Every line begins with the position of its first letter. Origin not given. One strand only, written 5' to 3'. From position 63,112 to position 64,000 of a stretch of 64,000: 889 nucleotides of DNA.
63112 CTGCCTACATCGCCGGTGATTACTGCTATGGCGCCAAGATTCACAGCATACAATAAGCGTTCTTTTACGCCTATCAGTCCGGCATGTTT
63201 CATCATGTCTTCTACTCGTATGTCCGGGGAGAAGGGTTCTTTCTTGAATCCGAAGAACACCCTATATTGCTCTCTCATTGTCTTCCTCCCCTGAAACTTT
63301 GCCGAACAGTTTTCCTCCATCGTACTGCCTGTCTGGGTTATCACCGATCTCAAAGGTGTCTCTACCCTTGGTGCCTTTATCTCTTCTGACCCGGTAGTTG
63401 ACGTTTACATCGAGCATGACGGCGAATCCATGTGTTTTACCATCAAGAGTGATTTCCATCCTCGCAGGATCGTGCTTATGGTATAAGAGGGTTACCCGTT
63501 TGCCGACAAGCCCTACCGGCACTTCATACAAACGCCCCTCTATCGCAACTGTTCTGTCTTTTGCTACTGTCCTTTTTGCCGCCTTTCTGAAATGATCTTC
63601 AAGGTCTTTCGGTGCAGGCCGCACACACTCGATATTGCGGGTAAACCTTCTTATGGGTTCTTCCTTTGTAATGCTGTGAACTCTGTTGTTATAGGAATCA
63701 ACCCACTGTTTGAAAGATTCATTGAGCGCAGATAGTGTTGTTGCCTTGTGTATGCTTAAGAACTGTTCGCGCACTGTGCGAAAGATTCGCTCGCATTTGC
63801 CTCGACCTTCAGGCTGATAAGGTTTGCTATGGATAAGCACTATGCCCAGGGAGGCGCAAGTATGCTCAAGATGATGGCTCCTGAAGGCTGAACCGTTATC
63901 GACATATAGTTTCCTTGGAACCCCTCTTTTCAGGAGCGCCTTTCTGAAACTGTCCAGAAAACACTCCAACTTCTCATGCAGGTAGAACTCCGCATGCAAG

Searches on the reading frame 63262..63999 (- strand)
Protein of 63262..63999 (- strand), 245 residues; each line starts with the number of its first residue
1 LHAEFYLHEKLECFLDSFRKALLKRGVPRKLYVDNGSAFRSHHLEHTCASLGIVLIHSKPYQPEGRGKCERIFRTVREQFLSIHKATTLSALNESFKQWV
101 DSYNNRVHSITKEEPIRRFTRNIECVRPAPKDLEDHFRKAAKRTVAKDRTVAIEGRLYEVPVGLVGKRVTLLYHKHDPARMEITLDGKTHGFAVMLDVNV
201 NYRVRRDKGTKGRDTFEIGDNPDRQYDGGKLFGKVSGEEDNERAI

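Call 11: search_protein_families(library=pfam, proteins=[window:63262-63999:-])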
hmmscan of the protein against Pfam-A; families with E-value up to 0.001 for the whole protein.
window:63262-63999:- (245 aa): 5 families
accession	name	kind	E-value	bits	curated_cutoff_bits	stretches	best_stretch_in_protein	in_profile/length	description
PF13683.12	rve_3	-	6.1e-10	39.1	26.5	1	52-105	2-55/67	Integrase core domain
PF09299.17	Mu-transpos_C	-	3e-06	27.6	21.7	1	135-183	2-51/61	Mu transposase, C-terminal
PF00665.32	rve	-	1.9e-05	25.3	32.6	1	14-63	51-102/102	Integrase core domain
PF22483.2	Mu-transpos_C_2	-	0.00018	21.6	27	1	139-188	10-56/73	Mu transposase, C-terminal domain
PF08283.16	Gemini_AL1_M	-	0.00074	20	24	0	69-107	45-83/107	Geminivirus rep protein central domain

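Call 47: find_homologous_proteins(query=window:63262-63999:-, max_evalue=1e-20)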
Query window:63262-63999:- (245 aa): 678 proteins with E <= 1e-20 among 871 candidates; the best 120 are listed.
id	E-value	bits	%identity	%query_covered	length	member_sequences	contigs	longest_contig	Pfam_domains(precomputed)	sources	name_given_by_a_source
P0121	1.1e-115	404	75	95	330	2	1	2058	PF00665.33,PF09299.18,PF13683.13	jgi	-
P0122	5.3e-99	349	68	95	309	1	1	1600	PF00665.33,PF09299.18,PF13683.13,PF13358.13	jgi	jgi:hypothetical protein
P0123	1.0e-98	348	66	99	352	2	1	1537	PF00665.33,PF09299.18,PF13683.13,PF13358.13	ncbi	-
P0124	5.5e-98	346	87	70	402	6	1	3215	PF00665.33,PF13683.13,PF13565.13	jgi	-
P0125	1.8e-96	341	66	94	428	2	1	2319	PF00665.33,PF09299.18,PF13683.13,PF13565.13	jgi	-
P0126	2.2e-96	340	64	98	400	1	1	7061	PF00665.33,PF13683.13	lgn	-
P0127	1.2e-95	338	66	95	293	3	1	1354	PF00665.33,PF09299.18,PF13683.13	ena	-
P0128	1.8e-95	337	61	98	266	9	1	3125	PF00665.33,PF13683.13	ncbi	-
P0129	2.8e-94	333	63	96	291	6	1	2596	PF00665.33,PF13683.13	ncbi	-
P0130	1.6e-91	324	63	98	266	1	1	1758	PF00665.33,PF09299.18,PF13683.13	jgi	-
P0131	6.7e-91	322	68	84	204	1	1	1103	PF09299.18,PF13683.13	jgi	jgi:hypothetical protein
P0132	9.4e-88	312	63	88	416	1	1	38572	PF00665.33,PF09299.18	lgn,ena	-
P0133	2.4e-87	311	64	94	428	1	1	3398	PF00665.33,PF09299.18,PF13683.13,PF13565.13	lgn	-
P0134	2.7e-86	307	59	96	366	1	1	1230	PF00665.33,PF09299.18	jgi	jgi:transposase InsO family protein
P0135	3.9e-85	303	84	67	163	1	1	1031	PF09299.18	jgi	jgi:hypothetical protein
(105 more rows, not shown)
